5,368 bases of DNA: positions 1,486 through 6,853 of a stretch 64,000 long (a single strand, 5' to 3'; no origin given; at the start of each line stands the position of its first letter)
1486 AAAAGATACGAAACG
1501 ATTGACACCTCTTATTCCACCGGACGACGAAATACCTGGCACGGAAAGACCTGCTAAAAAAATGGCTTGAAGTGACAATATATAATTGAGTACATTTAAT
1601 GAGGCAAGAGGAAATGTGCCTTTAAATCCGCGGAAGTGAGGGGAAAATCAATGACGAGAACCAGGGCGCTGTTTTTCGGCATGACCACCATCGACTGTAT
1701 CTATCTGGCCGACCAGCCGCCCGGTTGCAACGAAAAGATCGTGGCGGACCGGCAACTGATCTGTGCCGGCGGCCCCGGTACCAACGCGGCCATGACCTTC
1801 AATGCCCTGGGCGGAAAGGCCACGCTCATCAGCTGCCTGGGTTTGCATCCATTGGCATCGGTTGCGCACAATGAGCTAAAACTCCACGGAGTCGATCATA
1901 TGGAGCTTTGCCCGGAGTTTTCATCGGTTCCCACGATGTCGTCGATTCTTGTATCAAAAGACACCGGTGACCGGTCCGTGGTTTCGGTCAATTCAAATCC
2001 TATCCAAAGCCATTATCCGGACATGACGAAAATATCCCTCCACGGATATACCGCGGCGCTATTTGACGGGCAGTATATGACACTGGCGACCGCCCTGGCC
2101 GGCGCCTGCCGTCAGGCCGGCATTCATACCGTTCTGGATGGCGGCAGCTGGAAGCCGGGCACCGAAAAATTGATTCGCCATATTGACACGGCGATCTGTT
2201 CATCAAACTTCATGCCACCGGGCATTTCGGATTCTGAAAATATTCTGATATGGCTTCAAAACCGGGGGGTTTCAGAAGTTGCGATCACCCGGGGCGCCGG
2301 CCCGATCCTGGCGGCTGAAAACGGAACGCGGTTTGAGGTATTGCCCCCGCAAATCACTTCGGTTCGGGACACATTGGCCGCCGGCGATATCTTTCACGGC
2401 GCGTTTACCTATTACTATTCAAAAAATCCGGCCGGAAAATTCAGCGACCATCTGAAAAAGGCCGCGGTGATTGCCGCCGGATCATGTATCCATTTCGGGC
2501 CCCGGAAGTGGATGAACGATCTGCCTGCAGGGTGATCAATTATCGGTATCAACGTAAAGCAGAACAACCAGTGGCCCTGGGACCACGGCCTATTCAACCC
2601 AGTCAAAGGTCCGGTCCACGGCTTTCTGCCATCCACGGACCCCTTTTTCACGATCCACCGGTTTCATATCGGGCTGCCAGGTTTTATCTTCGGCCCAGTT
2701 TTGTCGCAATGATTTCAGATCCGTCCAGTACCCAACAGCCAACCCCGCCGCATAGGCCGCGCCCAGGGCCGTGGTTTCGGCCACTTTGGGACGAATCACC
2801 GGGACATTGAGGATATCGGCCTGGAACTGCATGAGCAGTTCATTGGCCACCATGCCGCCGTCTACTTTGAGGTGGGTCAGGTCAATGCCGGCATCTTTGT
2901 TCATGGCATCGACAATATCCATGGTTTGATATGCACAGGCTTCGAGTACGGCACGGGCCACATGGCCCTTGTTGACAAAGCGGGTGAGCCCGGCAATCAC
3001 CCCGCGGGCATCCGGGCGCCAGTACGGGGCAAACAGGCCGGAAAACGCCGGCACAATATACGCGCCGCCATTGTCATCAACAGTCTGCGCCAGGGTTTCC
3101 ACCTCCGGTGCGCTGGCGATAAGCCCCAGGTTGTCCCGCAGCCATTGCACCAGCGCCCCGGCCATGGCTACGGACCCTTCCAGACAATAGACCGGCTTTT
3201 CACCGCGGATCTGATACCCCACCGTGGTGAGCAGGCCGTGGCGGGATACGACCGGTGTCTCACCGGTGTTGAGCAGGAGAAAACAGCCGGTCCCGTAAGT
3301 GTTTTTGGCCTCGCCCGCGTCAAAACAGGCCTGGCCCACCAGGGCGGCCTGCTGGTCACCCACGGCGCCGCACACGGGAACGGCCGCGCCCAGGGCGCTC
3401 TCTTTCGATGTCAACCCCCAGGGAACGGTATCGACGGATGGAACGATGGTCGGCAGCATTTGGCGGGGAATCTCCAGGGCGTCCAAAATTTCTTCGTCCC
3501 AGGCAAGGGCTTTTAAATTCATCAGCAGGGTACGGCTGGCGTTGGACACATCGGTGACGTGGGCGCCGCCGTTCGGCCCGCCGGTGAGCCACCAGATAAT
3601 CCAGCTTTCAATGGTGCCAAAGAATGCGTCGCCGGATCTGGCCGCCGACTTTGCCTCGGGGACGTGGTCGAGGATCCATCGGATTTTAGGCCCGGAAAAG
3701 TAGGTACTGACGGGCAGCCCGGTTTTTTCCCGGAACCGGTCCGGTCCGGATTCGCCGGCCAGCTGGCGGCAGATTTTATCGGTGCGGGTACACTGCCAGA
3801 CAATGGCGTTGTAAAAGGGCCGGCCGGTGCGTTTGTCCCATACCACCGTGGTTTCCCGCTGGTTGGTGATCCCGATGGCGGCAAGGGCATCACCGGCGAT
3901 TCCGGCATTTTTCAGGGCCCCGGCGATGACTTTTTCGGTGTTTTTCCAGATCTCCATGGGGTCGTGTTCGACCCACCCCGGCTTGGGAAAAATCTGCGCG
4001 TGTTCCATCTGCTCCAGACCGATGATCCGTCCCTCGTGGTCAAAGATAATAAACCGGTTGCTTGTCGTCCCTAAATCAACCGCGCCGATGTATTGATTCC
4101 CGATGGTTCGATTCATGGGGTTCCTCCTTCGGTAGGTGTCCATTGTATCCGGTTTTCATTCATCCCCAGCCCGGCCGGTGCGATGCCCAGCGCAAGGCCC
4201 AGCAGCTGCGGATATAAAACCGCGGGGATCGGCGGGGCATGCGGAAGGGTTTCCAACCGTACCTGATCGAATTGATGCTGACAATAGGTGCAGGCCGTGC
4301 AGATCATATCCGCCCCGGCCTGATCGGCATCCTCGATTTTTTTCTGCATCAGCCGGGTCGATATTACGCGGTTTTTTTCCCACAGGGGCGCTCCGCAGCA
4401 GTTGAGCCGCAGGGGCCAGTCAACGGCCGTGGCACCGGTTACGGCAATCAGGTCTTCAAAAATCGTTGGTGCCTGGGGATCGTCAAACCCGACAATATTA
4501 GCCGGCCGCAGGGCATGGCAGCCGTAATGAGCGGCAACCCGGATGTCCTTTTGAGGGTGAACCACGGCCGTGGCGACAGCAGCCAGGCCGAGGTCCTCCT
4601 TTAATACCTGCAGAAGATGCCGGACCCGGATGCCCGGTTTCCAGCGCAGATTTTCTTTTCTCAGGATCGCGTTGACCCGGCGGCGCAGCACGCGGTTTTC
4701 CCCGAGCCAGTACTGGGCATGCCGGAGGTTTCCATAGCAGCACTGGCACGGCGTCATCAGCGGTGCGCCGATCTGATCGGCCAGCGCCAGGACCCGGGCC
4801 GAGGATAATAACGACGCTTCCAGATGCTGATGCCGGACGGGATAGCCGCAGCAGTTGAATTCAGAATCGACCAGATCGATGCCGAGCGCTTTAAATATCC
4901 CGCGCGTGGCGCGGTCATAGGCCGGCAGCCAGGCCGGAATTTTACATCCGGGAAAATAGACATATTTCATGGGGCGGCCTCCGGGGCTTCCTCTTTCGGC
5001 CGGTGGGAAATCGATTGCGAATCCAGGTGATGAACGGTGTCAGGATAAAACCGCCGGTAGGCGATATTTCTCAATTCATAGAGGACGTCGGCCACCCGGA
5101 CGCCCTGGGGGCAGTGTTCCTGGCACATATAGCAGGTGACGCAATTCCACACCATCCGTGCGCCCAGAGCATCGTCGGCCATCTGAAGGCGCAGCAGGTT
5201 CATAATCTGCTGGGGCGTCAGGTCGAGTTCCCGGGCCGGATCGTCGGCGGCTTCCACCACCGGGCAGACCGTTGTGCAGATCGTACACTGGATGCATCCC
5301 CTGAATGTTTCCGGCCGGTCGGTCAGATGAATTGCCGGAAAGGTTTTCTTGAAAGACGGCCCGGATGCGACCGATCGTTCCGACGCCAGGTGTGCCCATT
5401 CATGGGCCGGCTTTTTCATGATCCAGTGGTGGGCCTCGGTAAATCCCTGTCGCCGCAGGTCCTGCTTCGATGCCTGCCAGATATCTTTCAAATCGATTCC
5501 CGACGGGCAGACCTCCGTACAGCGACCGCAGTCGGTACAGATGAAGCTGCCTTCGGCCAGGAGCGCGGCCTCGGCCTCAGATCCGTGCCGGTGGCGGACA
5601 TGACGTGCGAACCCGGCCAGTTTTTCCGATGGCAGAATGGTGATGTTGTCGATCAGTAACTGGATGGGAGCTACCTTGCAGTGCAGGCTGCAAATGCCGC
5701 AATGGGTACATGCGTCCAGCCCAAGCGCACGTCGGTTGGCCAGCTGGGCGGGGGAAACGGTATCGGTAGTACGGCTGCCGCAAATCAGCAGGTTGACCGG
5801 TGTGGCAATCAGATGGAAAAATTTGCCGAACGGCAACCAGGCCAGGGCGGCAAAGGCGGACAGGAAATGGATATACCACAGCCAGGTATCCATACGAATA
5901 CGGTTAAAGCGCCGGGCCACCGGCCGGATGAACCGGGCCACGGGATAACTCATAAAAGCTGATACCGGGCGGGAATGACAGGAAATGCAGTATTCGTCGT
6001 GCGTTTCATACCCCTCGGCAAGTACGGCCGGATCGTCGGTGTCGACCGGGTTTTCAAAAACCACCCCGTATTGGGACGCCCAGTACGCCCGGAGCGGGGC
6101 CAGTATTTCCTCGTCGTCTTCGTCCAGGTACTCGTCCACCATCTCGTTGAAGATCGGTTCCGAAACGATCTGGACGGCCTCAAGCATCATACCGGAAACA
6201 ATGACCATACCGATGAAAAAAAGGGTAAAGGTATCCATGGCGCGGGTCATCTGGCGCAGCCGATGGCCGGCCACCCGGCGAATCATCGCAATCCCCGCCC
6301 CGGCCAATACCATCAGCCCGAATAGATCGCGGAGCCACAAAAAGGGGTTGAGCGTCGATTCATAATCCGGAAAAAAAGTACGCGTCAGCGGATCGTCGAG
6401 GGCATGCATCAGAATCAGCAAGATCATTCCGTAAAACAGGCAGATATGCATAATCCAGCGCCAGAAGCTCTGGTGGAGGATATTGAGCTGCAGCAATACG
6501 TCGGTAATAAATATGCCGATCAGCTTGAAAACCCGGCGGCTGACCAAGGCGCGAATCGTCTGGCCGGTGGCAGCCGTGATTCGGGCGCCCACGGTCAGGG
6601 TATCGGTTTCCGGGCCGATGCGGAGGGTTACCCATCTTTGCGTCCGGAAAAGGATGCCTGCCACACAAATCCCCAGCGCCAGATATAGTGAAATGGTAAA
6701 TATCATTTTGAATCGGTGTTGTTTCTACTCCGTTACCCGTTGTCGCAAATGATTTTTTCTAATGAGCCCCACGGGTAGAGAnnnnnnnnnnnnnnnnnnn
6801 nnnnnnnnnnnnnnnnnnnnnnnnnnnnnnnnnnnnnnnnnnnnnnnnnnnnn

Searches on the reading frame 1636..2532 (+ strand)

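Call 30: search_protein_families(library=pfam, proteins=[window:1636-2532:+], max_evalue=0.00001)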
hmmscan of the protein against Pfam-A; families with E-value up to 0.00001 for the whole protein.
window:1636-2532:+ (299 aa): 1 family
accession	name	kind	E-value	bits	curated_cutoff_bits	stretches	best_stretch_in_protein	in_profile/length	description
PF00294.29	PfkB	-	9e-20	71.6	25.8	1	10-289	3-295/302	pfkB family carbohydrate kinase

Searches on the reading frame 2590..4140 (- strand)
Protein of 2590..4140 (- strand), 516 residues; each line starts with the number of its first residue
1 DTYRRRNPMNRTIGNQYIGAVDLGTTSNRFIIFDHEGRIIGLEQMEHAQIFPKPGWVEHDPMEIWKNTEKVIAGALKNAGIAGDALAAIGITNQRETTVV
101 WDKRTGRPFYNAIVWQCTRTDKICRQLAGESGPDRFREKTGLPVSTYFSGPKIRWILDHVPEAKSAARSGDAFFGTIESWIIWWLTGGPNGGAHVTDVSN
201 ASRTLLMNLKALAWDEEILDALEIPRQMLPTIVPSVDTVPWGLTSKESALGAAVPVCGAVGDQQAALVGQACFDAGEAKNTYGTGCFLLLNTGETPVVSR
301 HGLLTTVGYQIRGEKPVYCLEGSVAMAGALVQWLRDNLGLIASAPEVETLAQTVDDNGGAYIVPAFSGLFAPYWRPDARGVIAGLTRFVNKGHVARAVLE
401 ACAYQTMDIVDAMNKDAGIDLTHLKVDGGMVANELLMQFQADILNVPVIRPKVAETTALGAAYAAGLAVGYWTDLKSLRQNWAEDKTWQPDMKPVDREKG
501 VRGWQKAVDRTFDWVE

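Call 30: search_protein_families(library=pfam, proteins=[window:2590-4140:-], max_evalue=0.00001)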
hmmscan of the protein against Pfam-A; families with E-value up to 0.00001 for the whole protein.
window:2590-4140:- (516 aa): 2 families
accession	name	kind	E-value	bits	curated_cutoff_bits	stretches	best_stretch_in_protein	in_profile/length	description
PF00370.27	FGGY_N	-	2.1e-78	263.8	28.8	1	17-269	1-245/245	FGGY family of carbohydrate kinases, N-terminal domain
PF02782.22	FGGY_C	-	3.5e-50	171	27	1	279-468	2-197/198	FGGY family of carbohydrate kinases, C-terminal domain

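Call 83: find_homologous_proteins(query=window:2590-4140:-, max_evalue=1e-150)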
Query window:2590-4140:- (516 aa): 7987 proteins with E <= 1e-150 among 8000 candidates; the best 120 are listed.
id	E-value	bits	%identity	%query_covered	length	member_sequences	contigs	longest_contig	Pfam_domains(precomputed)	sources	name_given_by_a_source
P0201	0.0e+0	1170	99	98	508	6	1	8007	PF00370.28,PF02782.23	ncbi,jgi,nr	ncbi:MAG: glycerol kinase [Deltaproteobacteria bacterium]|nr:MAG: glycerol kinase [Deltaproteobacter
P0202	0.0e+0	1049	89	97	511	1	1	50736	PF00370.28,PF02782.23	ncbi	-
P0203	0.0e+0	1030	87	97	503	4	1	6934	PF00370.28,PF02782.23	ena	-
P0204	0.0e+0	1020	84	100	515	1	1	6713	PF00370.28,PF02782.23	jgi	jgi:glycerol kinase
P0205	1.0e-296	1003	84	97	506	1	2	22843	PF00370.28,PF02782.23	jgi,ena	-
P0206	5.2e-295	997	84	97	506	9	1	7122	PF00370.28,PF02782.23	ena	-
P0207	1.0e-292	990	83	97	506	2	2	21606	PF00370.28,PF02782.23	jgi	-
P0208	2.1e-292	988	83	97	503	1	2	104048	PF00370.28,PF02782.23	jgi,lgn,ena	-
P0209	1.9e-291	985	83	97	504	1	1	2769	PF00370.28,PF02782.23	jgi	jgi:glycerol kinase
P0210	1.5e-277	939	78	97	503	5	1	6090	PF00370.28,PF02782.23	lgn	-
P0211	3.5e-276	935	78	97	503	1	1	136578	PF00370.28,PF02782.23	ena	-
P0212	6.2e-276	934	78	97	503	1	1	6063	PF00370.28,PF02782.23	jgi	jgi:glycerol kinase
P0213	8.5e-276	934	78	97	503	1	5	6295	PF00370.28,PF02782.23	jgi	jgi:glycerol kinase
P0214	1.3e-275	933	78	97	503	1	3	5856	PF00370.28,PF02782.23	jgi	jgi:glycerol kinase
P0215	1.3e-275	933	78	97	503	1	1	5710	PF00370.28,PF02782.23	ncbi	-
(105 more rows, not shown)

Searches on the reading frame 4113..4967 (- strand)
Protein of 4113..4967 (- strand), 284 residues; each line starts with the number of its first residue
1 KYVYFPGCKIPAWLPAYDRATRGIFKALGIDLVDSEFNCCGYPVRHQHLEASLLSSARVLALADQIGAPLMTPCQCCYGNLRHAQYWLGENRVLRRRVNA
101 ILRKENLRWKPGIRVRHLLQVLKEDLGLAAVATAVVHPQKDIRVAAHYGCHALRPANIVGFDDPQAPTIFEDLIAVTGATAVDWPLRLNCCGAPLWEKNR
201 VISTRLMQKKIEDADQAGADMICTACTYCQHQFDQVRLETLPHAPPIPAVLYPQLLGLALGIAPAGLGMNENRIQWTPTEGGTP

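Call 30: search_protein_families(library=pfam, proteins=[window:4113-4967:-], max_evalue=0.00001)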
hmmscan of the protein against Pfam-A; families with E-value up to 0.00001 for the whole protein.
window:4113-4967:- (284 aa): 1 family
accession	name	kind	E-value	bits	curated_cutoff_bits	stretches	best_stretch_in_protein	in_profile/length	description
PF02754.22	CCG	-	2.4e-23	82.5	20.6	2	144-234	1-85/85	Cysteine-rich domain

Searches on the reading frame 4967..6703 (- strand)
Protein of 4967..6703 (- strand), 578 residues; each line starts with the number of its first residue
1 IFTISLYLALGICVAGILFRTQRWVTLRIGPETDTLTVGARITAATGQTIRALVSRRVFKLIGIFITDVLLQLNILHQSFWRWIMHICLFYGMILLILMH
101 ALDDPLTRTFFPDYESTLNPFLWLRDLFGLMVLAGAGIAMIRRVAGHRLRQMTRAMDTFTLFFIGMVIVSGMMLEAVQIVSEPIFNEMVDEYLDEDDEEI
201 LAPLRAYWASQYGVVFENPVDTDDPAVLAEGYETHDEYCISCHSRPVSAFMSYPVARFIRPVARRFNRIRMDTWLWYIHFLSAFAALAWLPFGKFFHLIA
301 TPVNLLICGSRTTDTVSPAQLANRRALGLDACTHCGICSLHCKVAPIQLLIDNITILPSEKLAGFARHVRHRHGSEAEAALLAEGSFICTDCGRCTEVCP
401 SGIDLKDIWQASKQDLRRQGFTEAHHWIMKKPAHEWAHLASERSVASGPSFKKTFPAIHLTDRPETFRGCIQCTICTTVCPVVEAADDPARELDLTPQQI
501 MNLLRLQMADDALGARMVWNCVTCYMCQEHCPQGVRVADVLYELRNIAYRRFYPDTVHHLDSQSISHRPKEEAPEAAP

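Call 30: search_protein_families(library=pfam, proteins=[window:4967-6703:-], max_evalue=0.00001)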
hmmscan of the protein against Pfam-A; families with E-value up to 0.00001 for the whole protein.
window:4967-6703:- (578 aa): 9 families
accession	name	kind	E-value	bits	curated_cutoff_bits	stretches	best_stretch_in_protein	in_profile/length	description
PF13183.11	Fer4_8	-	5.4e-20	72.1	27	2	469-535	4-68/68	4Fe-4S dicluster domain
PF13187.11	Fer4_9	-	6.7e-15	55.3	27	1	470-534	2-50/52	4Fe-4S dicluster domain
PF13534.11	Fer4_17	-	2.9e-14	53.8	22.2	1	470-535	2-60/61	4Fe-4S dicluster domain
PF13237.11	Fer4_10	-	4e-12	46.3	25.5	1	468-532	7-53/53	4Fe-4S dicluster domain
PF12838.12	Fer4_7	-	5e-10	40.1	27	0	332-403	2-52/52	4Fe-4S dicluster domain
PF13484.11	Fer4_16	-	7.8e-10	39.8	30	0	470-533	2-65/66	4Fe-4S double cluster binding domain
PF12797.12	Fer4_2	-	2.5e-07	30.6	24.5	0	389-401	10-22/22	4Fe-4S binding domain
PF13746.11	Fer4_18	-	4.2e-07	30.6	27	0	378-410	50-82/114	4Fe-4S dicluster domain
PF02665.19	Nitrate_red_gam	-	3.3e-06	27.3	22.9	0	124-180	90-146/217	Nitrate reductase gamma subunit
